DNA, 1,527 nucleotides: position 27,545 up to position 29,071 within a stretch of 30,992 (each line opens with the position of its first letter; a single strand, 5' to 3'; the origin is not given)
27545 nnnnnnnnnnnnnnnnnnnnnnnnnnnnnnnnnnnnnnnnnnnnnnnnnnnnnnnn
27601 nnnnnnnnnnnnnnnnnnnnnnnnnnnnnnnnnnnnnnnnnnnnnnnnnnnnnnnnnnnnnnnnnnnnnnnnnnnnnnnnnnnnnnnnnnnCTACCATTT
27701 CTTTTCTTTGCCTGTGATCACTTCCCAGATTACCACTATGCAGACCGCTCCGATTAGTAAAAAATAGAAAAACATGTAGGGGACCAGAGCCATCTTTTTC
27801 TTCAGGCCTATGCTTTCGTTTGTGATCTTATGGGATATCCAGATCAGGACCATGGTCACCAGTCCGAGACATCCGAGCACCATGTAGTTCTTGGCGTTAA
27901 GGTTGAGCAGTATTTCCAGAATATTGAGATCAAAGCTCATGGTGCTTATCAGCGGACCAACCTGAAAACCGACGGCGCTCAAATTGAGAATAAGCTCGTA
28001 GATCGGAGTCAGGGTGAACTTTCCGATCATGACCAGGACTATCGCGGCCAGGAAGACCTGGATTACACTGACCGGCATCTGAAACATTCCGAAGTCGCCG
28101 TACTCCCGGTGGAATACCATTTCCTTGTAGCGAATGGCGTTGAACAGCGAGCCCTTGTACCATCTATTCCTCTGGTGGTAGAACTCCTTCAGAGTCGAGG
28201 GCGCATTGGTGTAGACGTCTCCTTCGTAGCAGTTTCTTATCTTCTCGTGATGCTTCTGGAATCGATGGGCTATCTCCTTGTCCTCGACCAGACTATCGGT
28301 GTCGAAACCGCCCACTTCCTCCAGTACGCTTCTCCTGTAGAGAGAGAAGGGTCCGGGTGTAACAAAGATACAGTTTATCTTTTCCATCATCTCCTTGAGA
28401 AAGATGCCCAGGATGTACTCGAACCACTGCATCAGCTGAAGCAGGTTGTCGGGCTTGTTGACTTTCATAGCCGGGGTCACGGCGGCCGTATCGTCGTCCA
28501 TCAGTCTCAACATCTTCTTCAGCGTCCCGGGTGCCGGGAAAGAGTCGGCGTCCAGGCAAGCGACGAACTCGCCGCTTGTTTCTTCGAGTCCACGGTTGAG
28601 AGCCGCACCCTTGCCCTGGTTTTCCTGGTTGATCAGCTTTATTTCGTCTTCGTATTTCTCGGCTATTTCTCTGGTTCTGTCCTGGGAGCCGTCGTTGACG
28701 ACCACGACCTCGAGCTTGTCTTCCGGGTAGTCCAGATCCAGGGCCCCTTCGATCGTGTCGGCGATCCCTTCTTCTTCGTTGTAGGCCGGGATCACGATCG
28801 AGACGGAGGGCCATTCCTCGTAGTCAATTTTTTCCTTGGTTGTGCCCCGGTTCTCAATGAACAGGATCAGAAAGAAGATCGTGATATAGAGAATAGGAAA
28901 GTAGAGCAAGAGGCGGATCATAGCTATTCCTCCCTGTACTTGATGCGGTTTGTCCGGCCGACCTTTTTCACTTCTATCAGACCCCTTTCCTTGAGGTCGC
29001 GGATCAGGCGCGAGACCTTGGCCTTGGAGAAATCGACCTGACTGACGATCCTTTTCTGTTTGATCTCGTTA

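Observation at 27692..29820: Transmembrane winged-helix protein with a large extracytoplasmic domain, coupled (2-nt gap) to a processive GT2 polysaccharide synthase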

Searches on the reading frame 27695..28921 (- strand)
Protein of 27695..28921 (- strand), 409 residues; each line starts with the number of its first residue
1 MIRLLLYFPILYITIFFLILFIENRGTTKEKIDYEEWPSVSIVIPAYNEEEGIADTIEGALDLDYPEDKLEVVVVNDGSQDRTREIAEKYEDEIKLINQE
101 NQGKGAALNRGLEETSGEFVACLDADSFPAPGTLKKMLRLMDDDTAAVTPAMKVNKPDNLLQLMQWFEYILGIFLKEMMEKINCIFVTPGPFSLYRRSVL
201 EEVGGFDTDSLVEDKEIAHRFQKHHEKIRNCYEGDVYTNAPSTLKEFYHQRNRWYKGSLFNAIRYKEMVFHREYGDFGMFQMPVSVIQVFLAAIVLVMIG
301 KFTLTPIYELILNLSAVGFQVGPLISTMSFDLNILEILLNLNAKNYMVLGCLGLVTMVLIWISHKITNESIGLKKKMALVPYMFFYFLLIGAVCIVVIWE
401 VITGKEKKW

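Call 5: search_protein_families(library=pfam, proteins=[window:27695-28921:-], max_evalue=0.01)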
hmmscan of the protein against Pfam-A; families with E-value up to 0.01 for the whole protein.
window:27695-28921:- (409 aa): 6 families
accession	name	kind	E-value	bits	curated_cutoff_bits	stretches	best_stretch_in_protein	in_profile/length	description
PF00535.33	Glycos_transf_2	-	1.7e-39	135.9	23.3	1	41-203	1-167/168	Glycosyl transferase family 2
PF13641.12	Glyco_tranf_2_3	-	2.6e-29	103.3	27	1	38-257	1-230/230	Glycosyltransferase like family 2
PF13632.12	Glyco_trans_2_3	-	6.9e-20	72.1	27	1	120-317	2-153/198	Glycosyl transferase family group 2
PF10111.15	Glyco_tranf_2_2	-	1.2e-14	54.9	27.3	1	41-230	1-208/276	Glycosyltransferase like family 2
PF03142.21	Chitin_synth_2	-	6.5e-12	45.3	27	2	111-203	196-292/527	Chitin synthase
PF13506.12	Glyco_transf_21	-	5.5e-11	42.7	21.7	1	104-255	18-173/174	Glycosyl transferase family 21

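Call 7: search_protein_families(library=ncbifam, proteins=[window:27695-28921:-], max_evalue=0.01)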
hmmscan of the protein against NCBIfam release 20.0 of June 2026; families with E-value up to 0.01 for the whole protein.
window:27695-28921:- (409 aa): 31 families (the best 25 are shown)
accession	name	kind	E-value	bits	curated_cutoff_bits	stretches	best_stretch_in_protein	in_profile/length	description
TIGR03937.1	PgaC_IcaA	equivalog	8.3e-48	163.3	422.3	1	14-306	21-321/407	poly-beta-1,6-N-acetyl-D-glucosamine synthase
TIGR03111.1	glyc2_xrt_Gpos1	hypoth_equivalog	8.2e-31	107.2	363.95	1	17-282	29-310/439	TIGR03111 family XrtG-associated glycosyltransferase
TIGR03965.1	mycofact_glyco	equivalog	1.8e-27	96.4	280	1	27-257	63-299/467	mycofactocin biosynthesis glycosyltransferase MftF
NF041875.1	EPS_EpsD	equivalog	3.1e-26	92.5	370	1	40-253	1-221/325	exopolysaccharide biosynthesis glycosyltransferase EpsD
TIGR03030.1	CelA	equivalog_domain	1.6e-25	89.2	699.1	1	6-258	94-377/714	UDP-forming cellulose synthase catalytic subunit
TIGR04283.1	glyco_like_mftF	equivalog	3.7e-23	82.3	182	1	40-240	1-186/221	TIGR04283 family arsenosugar biosynthesis glycosyltransferase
NF008558.0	PRK11498.1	equivalog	7.6e-21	73.7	992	1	12-257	247-500/872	UDP-forming cellulose synthase catalytic subunit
NF007482.0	PRK10073.1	equivalog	2.1e-19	69.7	423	1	37-145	5-114/334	glycosyltransferase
NF041865.1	EpsU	equivalog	1.7e-18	66.8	700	1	6-259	7-266/394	exopolysaccharide biosynthesis GT2 family glycosyltransferase EpsU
NF041394.1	GtaseAglG_Halo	equivalog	6.1e-18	65.1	440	1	40-239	3-208/304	glucosyl-dolichyl phosphate glucuronosyltransferase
NF047683.1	TeichurnBiosyTuaG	equivalog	1.1e-16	61.2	400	1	37-149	5-119/252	teichuronic acid biosynthesis protein TuaG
TIGR04242.1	nodulat_NodC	equivalog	3e-16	59.4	550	1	25-203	35-221/395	chitooligosaccharide synthase NodC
TIGR03469.1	HpnB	hypoth_equivalog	1.5e-15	57.2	379.25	1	31-229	37-254/386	hopene-associated glycosyltransferase HpnB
NF053739.1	GlytfEpsEBac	equivalog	4.6e-13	48.7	450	1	38-144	1-110/265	glycosyltransferase EpsE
NF010496.0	PRK13915.1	equivalog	4.9e-13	48.8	262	1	38-127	31-127/307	glucosyl-3-phosphoglycerate synthase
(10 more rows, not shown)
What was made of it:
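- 27692..28921 (-): CDS of the 409-aa membrane GT2 of cellulose-synthase/PgaC type (D77, D124xD126, E213-D214, Q250RNRW254). Pfam and NCBIfam (calls 5, 7).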

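Call 28: search_solved_structures(query=window:27695-28921:-, max_evalue=0.001, show_alignments=2)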
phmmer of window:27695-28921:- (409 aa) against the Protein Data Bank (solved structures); distinct sequences matched with E-value up to 0.001: 32.
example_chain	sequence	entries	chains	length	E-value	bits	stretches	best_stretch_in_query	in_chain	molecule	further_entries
2z87_A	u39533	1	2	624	5.4e-20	75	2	33-141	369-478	Chondroitin synthase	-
2z86_A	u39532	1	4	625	5.5e-20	75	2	33-141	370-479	Chondroitin synthase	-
6yv7_B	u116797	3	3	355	6.4e-19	71.5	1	37-220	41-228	Glycosyl transferase, family 2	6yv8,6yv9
6yv7_A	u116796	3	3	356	6.5e-19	71.5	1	37-220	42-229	Glycosyl transferase, family 2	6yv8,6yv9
6p61_A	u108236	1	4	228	5.1e-18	68.5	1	36-132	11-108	Glycosyltransferase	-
7lby_A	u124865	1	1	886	2.9e-16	62.8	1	9-258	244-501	Cellulose synthase catalytic subunit [UDP-forming]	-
9b8v_E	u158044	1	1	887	2.9e-16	62.8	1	9-258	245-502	Cellulose synthase catalytic subunit [UDP-forming]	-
9fmv_A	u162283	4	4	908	3e-16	62.7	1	9-258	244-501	Cellulose synthase catalytic subunit [UDP-forming]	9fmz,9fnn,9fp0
5tze_C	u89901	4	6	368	2.2e-13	53.2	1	40-147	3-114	Glycosyl transferase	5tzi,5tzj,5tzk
5tz8_A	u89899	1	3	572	5.5e-13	51.9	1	40-147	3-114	Glycosyl transferase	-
5ej1_A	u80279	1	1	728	9.8e-12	47.8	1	8-275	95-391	Putative cellulose synthase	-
4hg6_A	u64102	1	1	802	1.3e-11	47.4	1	8-275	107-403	Cellulose Synthase Subunit A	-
4p00_A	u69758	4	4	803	1.3e-11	47.4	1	8-275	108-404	Cellulose Synthase A subunit | Cellulose Synthase subunit A | Putative cellulose synthase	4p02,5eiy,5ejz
5hea_A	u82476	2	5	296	1.5e-11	47.2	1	39-149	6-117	Putative glycosyltransferase (GalT1)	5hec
9jma_A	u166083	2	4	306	5.7e-11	45.3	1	40-141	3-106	GalNAc(5)-diNAcBac-PP-undecaprenol beta-1,3-glucosyltransferase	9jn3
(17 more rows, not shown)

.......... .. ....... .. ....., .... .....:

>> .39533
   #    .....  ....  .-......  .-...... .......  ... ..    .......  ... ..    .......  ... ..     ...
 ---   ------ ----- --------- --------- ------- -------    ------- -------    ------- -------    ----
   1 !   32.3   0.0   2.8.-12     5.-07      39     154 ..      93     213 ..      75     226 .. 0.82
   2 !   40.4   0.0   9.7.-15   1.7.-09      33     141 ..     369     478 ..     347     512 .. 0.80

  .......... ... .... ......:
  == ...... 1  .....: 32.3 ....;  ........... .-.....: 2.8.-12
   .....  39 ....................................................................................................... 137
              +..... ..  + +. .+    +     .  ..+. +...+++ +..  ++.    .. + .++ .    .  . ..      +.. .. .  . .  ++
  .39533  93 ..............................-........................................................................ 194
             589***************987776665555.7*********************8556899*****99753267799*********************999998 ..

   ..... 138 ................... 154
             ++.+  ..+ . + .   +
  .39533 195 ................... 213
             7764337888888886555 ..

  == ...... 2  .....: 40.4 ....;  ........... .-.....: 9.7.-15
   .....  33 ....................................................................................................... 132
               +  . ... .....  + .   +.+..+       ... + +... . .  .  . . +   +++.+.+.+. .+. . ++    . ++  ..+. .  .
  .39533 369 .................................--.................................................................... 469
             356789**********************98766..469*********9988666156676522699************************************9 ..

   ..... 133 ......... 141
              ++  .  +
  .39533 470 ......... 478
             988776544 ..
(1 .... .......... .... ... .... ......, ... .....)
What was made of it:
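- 27692..28921 (-): PDB sequence matches to BcsA, HAS1, chitin synthase and PcManGT (call 28).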
